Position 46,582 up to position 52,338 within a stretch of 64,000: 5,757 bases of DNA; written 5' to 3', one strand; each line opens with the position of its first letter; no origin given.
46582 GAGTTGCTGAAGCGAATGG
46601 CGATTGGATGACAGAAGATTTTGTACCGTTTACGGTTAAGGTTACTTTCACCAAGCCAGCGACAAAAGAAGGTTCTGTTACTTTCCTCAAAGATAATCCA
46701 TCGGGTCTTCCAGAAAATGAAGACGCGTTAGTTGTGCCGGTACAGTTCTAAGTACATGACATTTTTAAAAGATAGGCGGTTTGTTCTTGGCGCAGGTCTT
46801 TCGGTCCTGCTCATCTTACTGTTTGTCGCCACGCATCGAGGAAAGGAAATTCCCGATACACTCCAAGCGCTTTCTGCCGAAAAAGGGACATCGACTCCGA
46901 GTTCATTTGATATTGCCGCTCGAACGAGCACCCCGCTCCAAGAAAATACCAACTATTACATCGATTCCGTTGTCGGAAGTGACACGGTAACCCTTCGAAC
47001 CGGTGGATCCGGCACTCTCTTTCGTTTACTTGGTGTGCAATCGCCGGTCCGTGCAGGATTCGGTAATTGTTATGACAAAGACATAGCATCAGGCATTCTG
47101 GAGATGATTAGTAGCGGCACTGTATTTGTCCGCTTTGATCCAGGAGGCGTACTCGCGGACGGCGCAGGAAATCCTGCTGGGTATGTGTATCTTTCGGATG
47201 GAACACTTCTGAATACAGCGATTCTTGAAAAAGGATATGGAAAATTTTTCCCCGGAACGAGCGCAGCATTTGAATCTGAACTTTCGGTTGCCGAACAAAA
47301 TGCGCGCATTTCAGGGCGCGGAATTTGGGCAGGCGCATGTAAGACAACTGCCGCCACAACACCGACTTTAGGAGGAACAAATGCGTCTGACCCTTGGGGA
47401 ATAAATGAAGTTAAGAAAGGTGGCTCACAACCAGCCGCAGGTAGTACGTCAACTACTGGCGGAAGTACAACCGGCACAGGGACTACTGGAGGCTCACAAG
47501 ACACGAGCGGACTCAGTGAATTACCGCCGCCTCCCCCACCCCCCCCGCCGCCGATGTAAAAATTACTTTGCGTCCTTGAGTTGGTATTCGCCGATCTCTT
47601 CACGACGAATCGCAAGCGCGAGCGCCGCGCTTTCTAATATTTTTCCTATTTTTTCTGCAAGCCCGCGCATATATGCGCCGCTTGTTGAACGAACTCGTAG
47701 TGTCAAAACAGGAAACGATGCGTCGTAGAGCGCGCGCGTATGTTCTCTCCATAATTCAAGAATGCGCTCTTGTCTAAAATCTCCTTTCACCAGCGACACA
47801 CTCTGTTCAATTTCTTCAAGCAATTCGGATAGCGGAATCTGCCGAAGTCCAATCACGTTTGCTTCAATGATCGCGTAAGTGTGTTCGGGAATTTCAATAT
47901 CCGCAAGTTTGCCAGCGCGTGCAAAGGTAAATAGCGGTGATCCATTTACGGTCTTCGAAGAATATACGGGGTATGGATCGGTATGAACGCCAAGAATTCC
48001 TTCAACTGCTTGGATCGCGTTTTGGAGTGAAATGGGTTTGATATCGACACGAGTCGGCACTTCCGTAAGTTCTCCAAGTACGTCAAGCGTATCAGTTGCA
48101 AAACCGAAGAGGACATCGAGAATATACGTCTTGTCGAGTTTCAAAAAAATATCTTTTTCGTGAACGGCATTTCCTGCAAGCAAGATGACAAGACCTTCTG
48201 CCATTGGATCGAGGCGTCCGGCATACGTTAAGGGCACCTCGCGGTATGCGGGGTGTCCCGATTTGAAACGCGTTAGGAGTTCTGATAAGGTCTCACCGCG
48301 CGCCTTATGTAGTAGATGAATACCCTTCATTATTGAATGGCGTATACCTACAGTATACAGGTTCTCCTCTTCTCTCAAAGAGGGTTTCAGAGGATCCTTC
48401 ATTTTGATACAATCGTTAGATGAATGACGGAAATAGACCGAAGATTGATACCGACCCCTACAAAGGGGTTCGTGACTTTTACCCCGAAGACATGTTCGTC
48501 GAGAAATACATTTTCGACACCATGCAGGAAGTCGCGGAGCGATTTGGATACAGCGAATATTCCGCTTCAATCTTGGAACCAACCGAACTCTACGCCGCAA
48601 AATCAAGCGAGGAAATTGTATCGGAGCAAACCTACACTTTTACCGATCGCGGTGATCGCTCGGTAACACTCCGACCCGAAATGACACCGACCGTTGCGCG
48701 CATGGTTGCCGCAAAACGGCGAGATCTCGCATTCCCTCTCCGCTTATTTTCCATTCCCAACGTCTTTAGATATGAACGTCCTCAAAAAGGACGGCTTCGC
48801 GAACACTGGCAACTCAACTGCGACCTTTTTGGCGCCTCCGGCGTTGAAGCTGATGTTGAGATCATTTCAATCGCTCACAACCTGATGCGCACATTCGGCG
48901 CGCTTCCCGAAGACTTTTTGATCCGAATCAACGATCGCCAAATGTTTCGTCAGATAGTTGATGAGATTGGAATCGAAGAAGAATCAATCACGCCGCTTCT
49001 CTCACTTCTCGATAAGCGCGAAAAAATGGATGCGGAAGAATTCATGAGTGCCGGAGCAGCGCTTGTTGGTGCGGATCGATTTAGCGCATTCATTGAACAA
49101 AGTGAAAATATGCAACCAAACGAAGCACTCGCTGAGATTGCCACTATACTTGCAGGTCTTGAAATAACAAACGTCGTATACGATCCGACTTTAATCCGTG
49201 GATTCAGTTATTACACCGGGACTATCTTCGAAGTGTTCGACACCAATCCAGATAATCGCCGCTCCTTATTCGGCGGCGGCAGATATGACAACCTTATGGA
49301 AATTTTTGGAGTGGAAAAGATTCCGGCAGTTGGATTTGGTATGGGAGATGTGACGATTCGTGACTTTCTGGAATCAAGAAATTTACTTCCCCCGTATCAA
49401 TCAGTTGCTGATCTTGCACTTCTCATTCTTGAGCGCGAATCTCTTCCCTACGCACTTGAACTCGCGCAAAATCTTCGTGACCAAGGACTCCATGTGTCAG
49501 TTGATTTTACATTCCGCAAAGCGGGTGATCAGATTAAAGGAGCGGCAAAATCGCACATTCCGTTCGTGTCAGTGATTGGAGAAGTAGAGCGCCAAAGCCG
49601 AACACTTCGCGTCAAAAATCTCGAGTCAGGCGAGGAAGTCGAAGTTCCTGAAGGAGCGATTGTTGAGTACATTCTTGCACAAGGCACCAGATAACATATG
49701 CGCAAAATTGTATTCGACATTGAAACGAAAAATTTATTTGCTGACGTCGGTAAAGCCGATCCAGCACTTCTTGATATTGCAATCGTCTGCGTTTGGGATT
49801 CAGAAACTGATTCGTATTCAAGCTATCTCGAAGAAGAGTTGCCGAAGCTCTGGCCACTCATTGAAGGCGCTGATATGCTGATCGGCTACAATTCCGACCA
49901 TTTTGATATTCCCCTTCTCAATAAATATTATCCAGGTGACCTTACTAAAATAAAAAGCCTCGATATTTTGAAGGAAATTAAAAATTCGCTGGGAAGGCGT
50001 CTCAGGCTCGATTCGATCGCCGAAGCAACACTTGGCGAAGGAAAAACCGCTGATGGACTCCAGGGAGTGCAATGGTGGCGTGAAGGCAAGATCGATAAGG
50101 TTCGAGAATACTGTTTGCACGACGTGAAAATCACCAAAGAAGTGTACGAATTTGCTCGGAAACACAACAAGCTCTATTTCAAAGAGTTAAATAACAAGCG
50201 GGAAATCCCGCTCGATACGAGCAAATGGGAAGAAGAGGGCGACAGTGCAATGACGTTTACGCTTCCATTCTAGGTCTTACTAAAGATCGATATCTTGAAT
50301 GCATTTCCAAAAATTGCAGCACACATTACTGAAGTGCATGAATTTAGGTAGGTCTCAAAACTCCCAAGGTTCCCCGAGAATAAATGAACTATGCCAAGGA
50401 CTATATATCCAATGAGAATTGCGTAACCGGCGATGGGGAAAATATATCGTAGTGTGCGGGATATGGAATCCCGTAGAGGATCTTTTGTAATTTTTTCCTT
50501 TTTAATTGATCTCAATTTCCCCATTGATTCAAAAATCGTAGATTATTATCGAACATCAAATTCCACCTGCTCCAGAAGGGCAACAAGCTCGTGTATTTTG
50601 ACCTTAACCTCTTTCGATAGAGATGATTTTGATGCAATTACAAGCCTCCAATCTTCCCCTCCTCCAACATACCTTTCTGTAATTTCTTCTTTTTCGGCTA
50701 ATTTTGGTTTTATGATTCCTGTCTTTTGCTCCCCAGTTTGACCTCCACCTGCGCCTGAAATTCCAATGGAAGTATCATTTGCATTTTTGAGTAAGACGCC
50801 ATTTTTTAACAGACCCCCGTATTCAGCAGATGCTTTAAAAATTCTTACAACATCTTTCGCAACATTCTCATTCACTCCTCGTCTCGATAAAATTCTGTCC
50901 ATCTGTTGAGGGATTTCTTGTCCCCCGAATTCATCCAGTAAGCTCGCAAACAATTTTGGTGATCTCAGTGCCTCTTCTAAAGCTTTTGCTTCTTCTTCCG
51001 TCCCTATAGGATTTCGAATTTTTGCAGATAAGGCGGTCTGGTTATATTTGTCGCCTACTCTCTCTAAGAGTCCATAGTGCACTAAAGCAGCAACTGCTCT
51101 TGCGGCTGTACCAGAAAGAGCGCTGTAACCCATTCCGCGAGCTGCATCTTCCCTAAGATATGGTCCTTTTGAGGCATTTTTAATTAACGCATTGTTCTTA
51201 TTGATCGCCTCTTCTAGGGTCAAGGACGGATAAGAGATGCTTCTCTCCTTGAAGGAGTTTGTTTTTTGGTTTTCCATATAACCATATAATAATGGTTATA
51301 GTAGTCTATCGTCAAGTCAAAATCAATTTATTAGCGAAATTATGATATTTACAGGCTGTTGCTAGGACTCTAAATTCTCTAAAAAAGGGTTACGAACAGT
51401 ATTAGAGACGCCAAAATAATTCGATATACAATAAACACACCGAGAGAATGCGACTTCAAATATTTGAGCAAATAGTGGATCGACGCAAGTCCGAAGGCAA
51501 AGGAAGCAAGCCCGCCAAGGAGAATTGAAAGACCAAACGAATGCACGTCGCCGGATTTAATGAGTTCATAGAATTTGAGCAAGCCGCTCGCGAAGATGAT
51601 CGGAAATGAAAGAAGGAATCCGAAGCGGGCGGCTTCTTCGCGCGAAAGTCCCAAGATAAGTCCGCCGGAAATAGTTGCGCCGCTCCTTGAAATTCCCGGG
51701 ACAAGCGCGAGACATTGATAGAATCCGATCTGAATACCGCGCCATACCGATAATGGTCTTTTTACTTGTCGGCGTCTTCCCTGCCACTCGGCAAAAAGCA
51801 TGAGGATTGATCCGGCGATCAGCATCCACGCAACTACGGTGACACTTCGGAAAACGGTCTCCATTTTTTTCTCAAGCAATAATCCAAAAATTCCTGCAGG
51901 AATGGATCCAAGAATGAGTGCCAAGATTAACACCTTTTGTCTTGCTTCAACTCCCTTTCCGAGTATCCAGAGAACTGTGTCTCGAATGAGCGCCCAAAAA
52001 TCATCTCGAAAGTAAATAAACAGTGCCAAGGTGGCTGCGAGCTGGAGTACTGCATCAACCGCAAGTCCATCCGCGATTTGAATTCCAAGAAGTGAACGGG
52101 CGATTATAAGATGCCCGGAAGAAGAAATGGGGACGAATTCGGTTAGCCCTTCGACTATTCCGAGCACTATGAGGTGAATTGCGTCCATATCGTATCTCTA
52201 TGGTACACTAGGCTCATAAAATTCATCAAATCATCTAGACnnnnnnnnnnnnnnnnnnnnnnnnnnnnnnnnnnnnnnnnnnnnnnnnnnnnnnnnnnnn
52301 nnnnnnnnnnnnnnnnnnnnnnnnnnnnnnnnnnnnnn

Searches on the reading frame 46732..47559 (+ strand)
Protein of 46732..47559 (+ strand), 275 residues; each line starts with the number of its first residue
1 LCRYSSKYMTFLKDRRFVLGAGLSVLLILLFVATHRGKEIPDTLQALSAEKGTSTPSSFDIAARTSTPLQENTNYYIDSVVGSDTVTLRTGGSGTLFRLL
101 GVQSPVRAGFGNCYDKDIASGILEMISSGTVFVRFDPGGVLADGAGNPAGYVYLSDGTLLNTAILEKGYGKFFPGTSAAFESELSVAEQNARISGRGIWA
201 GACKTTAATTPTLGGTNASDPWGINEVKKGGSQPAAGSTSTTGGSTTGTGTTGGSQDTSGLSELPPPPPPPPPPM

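Call 21: search_protein_families(library=pfam, proteins=[window:46732-47559:+], max_evalue=0.01)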
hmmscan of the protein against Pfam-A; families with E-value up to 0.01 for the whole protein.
window:46732-47559:+ (275 aa): 1 family
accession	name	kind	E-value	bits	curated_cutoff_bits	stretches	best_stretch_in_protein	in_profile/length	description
PF00565.23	SNase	-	0.00014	22.7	21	1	98-200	3-106/107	Staphylococcal nuclease homologue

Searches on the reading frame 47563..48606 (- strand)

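Call 21: search_protein_families(library=pfam, proteins=[window:47563-48606:-], max_evalue=0.01)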
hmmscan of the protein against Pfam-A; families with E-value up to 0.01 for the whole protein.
window:47563-48606:- (347 aa): 1 family
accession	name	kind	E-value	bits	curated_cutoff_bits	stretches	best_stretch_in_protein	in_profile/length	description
PF01509.24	TruB_N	-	2.1e-18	67.6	27.3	1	128-256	11-134/149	TruB family pseudouridylate synthase (N terminal domain)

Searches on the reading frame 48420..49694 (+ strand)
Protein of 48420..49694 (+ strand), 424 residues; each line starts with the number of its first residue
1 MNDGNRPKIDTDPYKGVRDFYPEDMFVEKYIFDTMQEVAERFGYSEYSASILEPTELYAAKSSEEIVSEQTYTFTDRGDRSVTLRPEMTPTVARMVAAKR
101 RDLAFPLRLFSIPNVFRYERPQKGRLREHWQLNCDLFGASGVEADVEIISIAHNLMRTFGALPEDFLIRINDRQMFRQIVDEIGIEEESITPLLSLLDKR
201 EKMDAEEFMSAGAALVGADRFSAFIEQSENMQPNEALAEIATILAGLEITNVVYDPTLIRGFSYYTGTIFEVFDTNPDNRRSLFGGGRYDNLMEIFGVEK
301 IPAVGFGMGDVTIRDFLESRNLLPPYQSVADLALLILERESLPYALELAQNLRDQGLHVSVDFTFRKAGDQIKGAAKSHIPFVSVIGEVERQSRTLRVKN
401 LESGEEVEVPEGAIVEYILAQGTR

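Call 21: search_protein_families(library=pfam, proteins=[window:48420-49694:+], max_evalue=0.01)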
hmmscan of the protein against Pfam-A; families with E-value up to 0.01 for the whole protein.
window:48420-49694:+ (424 aa): 4 families
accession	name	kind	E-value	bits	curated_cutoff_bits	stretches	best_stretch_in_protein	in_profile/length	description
PF13393.11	tRNA-synt_His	-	1.8e-48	165.8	25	1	16-308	1-303/308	Histidyl-tRNA synthetase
PF03129.25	HGTP_anticodon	-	1.6e-12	47.8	21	1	335-420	5-93/94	Anticodon binding domain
PF00587.30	tRNA-synt_2b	-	2.2e-10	41.3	29.3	1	72-406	1-155/179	tRNA synthetase class II core domain (G, H, P, S and T)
PF01409.25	tRNA-synt_2d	-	0.0001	22.3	19.8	1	69-137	65-133/246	tRNA synthetases class II core domain (F)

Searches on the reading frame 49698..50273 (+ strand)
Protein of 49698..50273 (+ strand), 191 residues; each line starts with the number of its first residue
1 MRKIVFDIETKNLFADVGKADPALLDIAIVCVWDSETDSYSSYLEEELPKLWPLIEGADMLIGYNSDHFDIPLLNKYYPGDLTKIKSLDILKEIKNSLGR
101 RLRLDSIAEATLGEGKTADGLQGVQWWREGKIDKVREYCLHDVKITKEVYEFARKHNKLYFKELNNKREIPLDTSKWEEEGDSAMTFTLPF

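Call 95: search_protein_families(library=pfam, proteins=[window:49698-50273:+], max_evalue=0.00001)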
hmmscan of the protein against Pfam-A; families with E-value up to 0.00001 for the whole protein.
window:49698-50273:+ (191 aa): 2 families
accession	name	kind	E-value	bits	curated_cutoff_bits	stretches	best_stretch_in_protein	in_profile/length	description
PF13482.12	RNase_H_2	-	1.1e-08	35.6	22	1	5-151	2-162/165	RNase_H superfamily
PF10108.15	DNA_pol_B_exo2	-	4e-06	27.1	24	0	100-150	119-170/213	Predicted 3'-5' exonuclease related to the exonuclease domain of PolB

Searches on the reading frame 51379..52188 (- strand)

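Call 95: search_protein_families(library=pfam, proteins=[window:51379-52188:-], max_evalue=0.00001)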
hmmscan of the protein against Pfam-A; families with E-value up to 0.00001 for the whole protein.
window:51379-52188:- (269 aa): 1 family
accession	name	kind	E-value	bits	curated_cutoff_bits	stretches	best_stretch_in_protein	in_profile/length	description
PF02673.24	BacA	-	9.5e-77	258.6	33.4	1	7-261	2-256/257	Bacitracin resistance protein BacA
